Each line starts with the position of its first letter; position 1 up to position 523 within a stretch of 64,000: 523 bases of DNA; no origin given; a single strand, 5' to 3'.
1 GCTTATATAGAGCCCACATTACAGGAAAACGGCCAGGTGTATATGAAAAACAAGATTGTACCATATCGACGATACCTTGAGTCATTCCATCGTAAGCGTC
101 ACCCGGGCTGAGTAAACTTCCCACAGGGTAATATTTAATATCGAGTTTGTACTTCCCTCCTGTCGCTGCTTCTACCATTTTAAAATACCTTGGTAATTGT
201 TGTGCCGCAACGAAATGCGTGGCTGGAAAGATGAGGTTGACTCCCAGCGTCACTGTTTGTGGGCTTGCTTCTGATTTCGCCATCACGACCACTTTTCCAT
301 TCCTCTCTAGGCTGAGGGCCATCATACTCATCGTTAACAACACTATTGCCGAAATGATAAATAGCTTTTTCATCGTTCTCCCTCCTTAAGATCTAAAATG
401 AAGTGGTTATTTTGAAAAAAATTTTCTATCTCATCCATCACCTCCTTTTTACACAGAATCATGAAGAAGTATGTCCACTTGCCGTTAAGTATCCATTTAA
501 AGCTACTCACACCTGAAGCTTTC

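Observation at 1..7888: Anaerobic ester-scavenging module: periplasmic MHETase/tannase-family esterase embedded in a twin-DctP TRAP operon with a CoA ligase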

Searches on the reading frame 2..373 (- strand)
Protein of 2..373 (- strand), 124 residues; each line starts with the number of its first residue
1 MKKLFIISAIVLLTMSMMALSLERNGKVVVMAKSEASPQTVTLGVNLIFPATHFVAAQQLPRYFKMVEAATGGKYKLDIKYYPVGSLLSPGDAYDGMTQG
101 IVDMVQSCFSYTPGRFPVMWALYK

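Call 7: search_protein_families(library=ncbifam, proteins=[window:2-373:-], max_evalue=0.00001)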
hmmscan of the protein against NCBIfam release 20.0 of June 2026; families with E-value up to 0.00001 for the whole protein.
window:2-373:- (124 aa): 0 families

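Call 11: search_solved_structures(query=window:2-373:-, max_evalue=1)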
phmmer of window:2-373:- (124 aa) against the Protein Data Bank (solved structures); distinct sequences matched with E-value up to 1: 15.
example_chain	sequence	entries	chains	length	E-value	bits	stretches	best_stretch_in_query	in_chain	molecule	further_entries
7nr2_AAA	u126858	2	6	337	0.00041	23.9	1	39-118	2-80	TRAP dicarboxylate transporter, DctP subunit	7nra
4pgn_A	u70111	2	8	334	0.00057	23.5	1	37-120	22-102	Extracellular solute-binding protein, family 7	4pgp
4nap_A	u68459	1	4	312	0.0012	22.4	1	40-120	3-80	Extracellular solute-binding protein, family 7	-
4n6d_A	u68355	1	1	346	0.0014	22.2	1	38-119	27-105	TRAP dicarboxylate transporter-DctP subunit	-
4p56_A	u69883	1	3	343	0.0017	21.9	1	40-118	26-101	Putative extracellular solute-binding protein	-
5im2_A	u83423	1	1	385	0.0027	21.3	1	34-118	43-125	Twin-arginine translocation pathway signal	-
5i5p_A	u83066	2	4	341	0.0027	21.3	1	65-121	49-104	TRAP TRANSPORTER SOLUTE BINDING PROTEIN | TRAP solute Binding Protein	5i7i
5iga_A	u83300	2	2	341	0.0027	21.3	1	65-121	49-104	TRAP TRANSPORTER SOLUTE BINDING PROTEIN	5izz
7nqg_AAA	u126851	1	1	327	0.0072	19.9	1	39-120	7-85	TrapT family, dctP subunit, C4-dicarboxylate periplasmic binding protein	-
2zzv_A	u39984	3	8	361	0.043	17.4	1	62-119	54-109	ABC transporter, solute-binding protein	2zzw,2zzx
7nsw_AAA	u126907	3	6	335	0.055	17.1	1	42-117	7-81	TRAP dicarboxylate transporter-DctP subunit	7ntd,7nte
7nrr_AAA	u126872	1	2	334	0.058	17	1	42-117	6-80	TRAP dicarboxylate transporter-DctP subunit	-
7e9y_A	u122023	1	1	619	0.098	16.3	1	62-119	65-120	Lactate-binding periplasmic protein TTHA0766,Lactate-binding periplasmic protein TTHA0766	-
4mco_A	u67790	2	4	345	0.57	13.8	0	38-118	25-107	TRAP dicarboxylate transporter-DctP subunit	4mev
4n8y_A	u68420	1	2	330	0.79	13.3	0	62-107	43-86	Putative TRAP-type C4-dicarboxylate transport system, binding periplasmic protein (DctP su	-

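Call 35: find_related_loci(query=window:2-373:-, collection=metagenome_contigs, flank=10000)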
Query window:2-373:- (124 aa) in metagenome_contigs; peptide patterns used: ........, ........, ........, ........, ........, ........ (x = any residue, [..] = any of these).
599 stretches matched a pattern (row limit reached: there are more); 3 encode a relative of the query (tblastn E <= 1e-3); 3 distinct loci.
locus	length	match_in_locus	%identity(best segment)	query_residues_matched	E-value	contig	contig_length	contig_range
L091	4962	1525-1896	100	1-124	2e-83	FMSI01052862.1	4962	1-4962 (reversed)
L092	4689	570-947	80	1-124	3e-67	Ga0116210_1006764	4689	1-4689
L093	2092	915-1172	65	37-122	5e-35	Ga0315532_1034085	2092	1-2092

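Call 39: search_solved_structures(query=L091:1525-2619:+, max_evalue=0.00001, show_alignments=1)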
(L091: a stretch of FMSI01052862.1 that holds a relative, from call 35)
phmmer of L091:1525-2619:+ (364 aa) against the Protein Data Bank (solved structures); distinct sequences matched with E-value up to 0.00001: 91 (the best 60 are shown).
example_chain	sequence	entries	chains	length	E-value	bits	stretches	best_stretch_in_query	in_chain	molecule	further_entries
7nr2_AAA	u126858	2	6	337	6.6e-37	130.7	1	39-356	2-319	TRAP dicarboxylate transporter, DctP subunit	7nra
4n6d_A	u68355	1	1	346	7e-36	127.3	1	38-355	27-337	TRAP dicarboxylate transporter-DctP subunit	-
4pgn_A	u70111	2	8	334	1.3e-32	116.5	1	37-354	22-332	Extracellular solute-binding protein, family 7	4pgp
4nap_A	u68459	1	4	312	2.7e-32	115.5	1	40-354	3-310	Extracellular solute-binding protein, family 7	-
5i5p_A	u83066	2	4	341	3.7e-32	115.1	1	65-356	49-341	TRAP TRANSPORTER SOLUTE BINDING PROTEIN | TRAP solute Binding Protein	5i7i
5iga_A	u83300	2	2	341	8e-32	113.9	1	65-356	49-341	TRAP TRANSPORTER SOLUTE BINDING PROTEIN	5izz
5im2_A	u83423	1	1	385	6e-30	107.8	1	34-356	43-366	Twin-arginine translocation pathway signal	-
7nsw_AAA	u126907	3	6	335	4.8e-28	101.5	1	42-356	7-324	TRAP dicarboxylate transporter-DctP subunit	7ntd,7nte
7nrr_AAA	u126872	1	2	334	5e-28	101.5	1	42-356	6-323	TRAP dicarboxylate transporter-DctP subunit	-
4p56_A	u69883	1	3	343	1.4e-24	90.2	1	40-345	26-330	Putative extracellular solute-binding protein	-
7nqg_AAA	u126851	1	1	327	2.2e-22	82.9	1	39-354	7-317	TrapT family, dctP subunit, C4-dicarboxylate periplasmic binding protein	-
4n8y_A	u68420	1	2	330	7.2e-18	68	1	63-294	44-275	Putative TRAP-type C4-dicarboxylate transport system, binding periplasmic protein (DctP su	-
2zzv_A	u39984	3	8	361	3.7e-17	65.7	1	62-277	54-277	ABC transporter, solute-binding protein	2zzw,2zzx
4nn3_A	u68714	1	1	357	7.6e-17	64.7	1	58-273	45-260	TRAP dicarboxylate transporter, DctP subunit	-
8t9t_A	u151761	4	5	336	1e-16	64.2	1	94-333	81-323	Isethionate-binding periplasmic protein DctP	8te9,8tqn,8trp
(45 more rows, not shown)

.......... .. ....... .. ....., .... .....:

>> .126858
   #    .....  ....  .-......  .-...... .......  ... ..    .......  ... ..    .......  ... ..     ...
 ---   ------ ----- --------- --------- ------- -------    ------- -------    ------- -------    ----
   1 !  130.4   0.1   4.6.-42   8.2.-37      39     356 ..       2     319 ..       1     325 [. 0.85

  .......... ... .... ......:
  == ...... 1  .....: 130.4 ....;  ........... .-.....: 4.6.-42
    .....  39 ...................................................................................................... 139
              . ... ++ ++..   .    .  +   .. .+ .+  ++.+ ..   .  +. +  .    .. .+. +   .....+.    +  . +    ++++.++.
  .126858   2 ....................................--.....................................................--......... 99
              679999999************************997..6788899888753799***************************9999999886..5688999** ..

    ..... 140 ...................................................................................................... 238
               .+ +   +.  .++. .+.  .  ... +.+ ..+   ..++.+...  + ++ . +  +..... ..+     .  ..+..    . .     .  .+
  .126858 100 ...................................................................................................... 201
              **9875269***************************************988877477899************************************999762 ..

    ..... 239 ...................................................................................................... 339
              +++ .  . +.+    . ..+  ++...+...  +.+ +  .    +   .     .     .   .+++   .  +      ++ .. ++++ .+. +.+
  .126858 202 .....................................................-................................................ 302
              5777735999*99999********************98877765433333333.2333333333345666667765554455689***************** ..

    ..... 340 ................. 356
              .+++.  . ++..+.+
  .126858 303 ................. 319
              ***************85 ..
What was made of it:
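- The best PDB hit of DctP2 is TarP_Sse (call 39).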
